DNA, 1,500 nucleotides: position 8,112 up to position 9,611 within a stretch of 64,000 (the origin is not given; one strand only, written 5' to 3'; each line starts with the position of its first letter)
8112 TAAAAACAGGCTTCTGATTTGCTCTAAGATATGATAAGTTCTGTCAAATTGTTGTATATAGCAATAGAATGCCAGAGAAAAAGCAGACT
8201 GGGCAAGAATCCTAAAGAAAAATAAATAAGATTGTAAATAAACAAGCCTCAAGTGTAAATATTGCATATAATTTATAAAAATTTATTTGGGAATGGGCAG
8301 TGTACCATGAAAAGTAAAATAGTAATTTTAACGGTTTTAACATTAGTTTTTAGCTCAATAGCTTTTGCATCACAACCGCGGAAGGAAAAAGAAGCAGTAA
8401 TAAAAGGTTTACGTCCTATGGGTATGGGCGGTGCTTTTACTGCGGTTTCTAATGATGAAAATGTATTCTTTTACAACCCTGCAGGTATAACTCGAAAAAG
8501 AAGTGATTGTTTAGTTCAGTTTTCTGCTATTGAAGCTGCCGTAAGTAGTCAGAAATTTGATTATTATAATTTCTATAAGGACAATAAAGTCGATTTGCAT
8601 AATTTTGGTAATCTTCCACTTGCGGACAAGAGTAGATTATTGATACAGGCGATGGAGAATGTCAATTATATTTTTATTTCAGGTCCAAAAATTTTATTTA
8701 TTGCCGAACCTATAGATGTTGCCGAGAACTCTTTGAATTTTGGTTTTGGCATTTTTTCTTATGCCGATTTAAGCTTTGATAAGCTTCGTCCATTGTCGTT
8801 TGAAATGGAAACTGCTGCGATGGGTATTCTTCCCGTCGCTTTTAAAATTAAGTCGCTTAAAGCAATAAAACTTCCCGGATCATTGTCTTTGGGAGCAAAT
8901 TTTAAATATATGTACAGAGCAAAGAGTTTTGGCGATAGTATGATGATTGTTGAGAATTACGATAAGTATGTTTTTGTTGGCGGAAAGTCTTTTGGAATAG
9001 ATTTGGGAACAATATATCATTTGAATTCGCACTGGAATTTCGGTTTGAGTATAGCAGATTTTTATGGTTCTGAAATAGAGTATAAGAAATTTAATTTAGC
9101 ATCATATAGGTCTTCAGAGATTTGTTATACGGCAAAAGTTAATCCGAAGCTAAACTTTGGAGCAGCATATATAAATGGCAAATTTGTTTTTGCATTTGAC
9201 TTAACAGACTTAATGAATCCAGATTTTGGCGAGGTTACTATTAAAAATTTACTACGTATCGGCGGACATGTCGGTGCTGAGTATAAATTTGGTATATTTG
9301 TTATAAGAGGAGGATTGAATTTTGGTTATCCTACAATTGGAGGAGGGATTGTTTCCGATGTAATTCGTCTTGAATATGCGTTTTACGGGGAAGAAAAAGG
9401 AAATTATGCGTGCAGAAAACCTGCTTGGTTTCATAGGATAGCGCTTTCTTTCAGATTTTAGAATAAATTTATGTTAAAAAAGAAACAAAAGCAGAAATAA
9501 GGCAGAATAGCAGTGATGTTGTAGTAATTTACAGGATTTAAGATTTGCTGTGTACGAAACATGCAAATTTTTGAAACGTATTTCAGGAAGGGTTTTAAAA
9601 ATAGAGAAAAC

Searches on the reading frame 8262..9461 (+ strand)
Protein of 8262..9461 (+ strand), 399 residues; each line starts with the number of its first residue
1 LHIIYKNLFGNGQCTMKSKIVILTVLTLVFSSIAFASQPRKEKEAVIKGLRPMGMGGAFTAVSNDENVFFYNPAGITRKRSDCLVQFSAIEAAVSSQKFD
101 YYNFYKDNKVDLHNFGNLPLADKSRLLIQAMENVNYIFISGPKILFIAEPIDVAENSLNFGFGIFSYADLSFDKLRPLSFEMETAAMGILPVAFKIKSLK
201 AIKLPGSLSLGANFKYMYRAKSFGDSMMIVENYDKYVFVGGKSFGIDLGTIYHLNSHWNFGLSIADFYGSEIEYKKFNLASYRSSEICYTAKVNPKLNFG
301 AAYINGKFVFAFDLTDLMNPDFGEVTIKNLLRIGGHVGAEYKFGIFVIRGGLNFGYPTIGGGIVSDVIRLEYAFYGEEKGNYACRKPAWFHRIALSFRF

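Call 9: search_protein_families(library=pfam, proteins=[window:8262-9461:+], max_evalue=0.01)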
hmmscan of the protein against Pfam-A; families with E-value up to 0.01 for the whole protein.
window:8262-9461:+ (399 aa): 3 families
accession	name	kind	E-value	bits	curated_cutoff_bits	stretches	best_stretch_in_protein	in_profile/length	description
PF13729.12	TraF_2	-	6.8e-08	32.5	25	1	208-314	156-263/264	F plasmid transfer operon, TraF, protein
PF18990.6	DUF5723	-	2.5e-05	24.6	26.8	1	231-349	201-308/376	Family of unknown function (DUF5723)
PF03687.19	UPF0164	-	0.0003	20.2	21.4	0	49-77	49-77/325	Uncharacterised protein family (UPF0164)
